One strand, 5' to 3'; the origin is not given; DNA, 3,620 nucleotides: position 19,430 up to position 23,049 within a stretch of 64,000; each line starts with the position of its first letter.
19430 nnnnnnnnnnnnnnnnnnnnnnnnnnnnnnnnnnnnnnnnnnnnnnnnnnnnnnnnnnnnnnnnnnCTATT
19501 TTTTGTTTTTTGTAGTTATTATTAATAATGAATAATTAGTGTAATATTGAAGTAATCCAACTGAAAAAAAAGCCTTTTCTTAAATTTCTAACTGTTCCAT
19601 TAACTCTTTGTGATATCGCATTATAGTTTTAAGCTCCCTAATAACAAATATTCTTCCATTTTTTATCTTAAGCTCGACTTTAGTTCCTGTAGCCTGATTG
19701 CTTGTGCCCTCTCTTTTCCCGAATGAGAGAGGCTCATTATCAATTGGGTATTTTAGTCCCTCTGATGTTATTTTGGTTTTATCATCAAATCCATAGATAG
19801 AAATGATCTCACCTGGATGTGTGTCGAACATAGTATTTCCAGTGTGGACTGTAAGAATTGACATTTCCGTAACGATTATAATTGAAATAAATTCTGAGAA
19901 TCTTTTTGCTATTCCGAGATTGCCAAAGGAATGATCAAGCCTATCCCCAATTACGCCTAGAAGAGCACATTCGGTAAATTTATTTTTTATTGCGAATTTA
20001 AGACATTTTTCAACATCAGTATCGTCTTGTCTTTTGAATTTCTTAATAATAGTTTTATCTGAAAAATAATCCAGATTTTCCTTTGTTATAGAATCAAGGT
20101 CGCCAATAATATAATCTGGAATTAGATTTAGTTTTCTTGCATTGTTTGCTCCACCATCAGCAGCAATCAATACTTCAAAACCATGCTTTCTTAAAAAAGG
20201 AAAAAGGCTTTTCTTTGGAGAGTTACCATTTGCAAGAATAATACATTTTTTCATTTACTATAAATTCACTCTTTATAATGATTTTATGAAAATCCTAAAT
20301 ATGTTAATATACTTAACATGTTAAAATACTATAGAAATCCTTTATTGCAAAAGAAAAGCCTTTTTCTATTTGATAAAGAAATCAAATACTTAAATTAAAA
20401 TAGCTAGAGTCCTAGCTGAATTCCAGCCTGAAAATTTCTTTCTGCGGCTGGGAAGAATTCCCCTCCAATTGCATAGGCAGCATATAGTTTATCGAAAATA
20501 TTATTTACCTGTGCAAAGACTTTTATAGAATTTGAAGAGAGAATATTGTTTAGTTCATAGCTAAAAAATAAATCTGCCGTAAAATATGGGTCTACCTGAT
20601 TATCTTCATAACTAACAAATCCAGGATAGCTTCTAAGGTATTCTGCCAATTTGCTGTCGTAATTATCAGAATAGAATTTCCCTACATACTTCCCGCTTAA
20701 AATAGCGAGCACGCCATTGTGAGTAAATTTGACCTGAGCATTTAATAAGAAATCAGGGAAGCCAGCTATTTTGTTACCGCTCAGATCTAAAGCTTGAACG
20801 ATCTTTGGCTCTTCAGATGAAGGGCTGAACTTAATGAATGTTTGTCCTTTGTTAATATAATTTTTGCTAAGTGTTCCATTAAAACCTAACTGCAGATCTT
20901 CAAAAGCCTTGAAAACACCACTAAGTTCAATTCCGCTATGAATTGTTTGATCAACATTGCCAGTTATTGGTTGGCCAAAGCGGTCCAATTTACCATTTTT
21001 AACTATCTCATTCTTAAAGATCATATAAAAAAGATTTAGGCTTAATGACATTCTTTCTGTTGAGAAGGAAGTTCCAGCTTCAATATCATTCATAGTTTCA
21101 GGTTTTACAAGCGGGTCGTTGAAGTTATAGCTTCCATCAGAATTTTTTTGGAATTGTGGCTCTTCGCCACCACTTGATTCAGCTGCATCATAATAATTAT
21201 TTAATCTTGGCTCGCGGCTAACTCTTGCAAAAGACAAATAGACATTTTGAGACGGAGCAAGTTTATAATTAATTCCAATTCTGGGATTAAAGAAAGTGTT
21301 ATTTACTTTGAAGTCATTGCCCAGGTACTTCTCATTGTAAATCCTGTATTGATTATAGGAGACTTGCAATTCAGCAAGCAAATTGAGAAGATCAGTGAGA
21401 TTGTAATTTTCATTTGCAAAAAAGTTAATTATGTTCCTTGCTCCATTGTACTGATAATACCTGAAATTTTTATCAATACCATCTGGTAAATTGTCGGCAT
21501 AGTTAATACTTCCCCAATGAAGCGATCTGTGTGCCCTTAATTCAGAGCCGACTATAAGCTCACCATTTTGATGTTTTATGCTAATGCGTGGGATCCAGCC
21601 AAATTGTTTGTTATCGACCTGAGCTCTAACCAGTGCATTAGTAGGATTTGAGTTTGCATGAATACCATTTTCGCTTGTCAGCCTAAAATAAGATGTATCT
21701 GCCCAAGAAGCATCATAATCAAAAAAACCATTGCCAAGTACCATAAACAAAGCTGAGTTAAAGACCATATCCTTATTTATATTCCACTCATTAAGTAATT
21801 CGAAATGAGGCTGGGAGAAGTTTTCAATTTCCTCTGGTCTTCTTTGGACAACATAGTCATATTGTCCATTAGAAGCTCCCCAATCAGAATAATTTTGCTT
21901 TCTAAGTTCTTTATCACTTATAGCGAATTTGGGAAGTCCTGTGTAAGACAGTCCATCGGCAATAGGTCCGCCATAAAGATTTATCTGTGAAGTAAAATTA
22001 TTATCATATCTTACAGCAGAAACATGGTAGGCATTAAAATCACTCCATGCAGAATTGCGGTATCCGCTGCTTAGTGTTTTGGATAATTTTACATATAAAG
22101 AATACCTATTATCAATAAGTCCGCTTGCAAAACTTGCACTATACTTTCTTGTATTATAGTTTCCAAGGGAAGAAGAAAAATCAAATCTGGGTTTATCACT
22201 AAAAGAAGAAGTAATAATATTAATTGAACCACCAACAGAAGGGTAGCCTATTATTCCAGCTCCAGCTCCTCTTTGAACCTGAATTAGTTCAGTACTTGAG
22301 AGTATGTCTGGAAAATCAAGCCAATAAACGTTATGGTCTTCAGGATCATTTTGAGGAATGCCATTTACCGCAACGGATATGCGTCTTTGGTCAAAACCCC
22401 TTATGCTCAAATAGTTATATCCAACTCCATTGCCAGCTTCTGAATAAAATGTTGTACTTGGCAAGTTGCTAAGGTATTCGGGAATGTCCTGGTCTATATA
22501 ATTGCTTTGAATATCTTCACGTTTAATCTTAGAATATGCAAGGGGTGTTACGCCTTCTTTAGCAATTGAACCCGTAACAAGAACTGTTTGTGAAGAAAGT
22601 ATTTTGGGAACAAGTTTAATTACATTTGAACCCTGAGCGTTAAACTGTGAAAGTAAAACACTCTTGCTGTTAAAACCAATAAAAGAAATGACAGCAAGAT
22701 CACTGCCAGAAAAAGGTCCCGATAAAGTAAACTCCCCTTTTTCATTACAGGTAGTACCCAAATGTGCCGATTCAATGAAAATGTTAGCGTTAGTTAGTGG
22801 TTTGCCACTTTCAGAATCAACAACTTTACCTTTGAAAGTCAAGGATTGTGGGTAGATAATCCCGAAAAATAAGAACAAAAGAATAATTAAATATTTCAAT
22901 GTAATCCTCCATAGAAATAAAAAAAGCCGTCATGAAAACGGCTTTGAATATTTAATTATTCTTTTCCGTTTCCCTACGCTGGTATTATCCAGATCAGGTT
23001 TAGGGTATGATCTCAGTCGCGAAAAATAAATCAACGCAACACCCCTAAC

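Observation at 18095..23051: Riboswitch -> TonB receptor -> thiamine pyrophosphokinase -> SSS transporter: a thiamine-scavenging locus with a non-canonical inner-membrane carrier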

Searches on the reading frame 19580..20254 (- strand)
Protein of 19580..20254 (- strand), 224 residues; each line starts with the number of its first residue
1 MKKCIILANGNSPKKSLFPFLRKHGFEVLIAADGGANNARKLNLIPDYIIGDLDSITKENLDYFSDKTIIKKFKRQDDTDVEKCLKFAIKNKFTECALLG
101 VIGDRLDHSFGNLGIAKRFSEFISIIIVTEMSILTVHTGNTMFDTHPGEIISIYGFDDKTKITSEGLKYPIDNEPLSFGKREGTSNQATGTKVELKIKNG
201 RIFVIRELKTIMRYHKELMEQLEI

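Call 3: search_protein_families(library=pfam, proteins=[window:19580-20254:-])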
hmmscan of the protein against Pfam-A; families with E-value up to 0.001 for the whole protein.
window:19580-20254:- (224 aa): 3 families
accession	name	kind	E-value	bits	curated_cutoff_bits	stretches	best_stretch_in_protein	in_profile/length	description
PF04263.21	TPK_catalytic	-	5e-28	97.7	30.7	1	27-119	9-104/113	Thiamin pyrophosphokinase, catalytic domain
PF04265.19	TPK_B1_binding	-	2.8e-09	36.9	22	1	148-200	11-65/67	Thiamin pyrophosphokinase, vitamin B1 binding domain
PF21275.2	Thi_PPkinase_C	-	2.3e-07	31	27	1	137-198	6-63/69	Thiamin pyrophosphokinase, substrate-binding domain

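Call 4: search_protein_families(library=ncbifam, proteins=[window:19580-20254:-])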
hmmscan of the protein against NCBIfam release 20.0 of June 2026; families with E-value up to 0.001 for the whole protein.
window:19580-20254:- (224 aa): 2 families
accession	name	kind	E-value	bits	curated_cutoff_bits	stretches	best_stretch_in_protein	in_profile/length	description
TIGR01378.1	thi_PPkinase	equivalog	8.4e-47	159.3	76.4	1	5-205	2-206/206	thiamine diphosphokinase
NF040608.1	division_SteA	equivalog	1.9e-06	27.1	150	1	27-62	192-227/369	putative cytokinetic ring protein SteA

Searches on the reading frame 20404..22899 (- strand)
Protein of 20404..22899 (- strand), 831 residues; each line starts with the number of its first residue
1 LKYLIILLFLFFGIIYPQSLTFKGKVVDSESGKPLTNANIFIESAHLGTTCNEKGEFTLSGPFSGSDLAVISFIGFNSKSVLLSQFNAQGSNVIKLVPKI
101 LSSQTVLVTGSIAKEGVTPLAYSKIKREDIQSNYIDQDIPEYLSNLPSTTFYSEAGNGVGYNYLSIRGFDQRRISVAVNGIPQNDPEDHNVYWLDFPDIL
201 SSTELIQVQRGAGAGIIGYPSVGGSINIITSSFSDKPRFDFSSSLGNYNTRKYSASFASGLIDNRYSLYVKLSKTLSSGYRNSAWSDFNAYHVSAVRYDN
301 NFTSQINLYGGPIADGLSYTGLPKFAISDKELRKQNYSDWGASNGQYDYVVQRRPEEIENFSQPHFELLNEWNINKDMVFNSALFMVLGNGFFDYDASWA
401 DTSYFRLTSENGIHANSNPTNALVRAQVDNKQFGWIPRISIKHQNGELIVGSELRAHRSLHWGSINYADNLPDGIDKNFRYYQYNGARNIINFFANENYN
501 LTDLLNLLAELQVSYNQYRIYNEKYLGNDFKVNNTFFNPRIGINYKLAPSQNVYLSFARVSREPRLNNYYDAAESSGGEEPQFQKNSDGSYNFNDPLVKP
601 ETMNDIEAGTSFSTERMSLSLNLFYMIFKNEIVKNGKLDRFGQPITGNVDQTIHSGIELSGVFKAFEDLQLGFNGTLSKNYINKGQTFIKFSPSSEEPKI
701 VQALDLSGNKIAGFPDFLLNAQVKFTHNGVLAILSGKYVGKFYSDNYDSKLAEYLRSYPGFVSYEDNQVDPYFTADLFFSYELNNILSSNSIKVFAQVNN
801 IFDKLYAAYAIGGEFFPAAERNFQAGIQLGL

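Call 3: search_protein_families(library=pfam, proteins=[window:20404-22899:-])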
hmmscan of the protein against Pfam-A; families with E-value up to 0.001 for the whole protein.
window:20404-22899:- (831 aa): 5 families
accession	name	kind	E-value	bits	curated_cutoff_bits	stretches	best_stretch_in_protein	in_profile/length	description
PF00593.30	TonB_dep_Rec_b-barrel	-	7.9e-29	102.2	27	1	337-801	55-436/436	TonB dependent receptor-like, beta-barrel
PF13715.12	CarbopepD_reg_2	-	2e-13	50.6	32.2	1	23-108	2-88/88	CarboxypepD_reg-like domain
PF07715.20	Plug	-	3.2e-13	50.5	23.9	1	118-224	5-106/107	TonB-dependent Receptor Plug Domain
PF13620.12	CarboxypepD_reg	-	1.1e-07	32.5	32.3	1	22-81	2-64/82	Carboxypeptidase regulatory-like domain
PF23591.1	CILP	-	0.00074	19.9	27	0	19-75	4-58/90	Cartilage intermediate layer protein 1-like domain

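Call 4: search_protein_families(library=ncbifam, proteins=[window:20404-22899:-])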
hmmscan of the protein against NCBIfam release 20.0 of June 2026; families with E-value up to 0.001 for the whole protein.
window:20404-22899:- (831 aa): 9 families
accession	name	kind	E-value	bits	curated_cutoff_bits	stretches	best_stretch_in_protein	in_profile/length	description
TIGR01785.1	TonB-hemin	subfamily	9.5e-24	83.8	316.85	2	477-827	349-673/677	TonB-dependent heme/hemoglobin receptor family protein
TIGR01786.1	TonB-hemlactrns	subfamily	2.7e-22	78.9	323.75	2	480-827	377-715/719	TonB-dependent hemoglobin/transferrin/lactoferrin family receptor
TIGR01779.1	TonB-B12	equivalog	7.9e-12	44.5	599.7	1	115-275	41-199/614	TonB-dependent vitamin B12 receptor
NF053590.1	TonB_dep_TOL0244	equivalog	1.1e-07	30.8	645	0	476-677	313-491/604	TOL_0244 family TonB-dependent receptor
NF010012.0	PRK13486.1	equivalog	5.7e-07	28.3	924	1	121-293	45-226/696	TonB-dependent receptor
NF007349.0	PRK09840.1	equivalog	2.1e-06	26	686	1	531-687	509-646/760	catecholate siderophore receptor Fiu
NF010048.1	PRK13524.1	subfamily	0.00013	20.5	493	0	100-240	37-185/744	FepA family TonB-dependent siderophore receptor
NF007478.2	PRK10064.1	equivalog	0.00015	20.2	745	1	103-237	30-164/663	catecholate siderophore receptor CirA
NF010010.0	PRK13483.1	equivalog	0.00044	18.4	927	0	103-232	33-164/660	ligand-gated channel protein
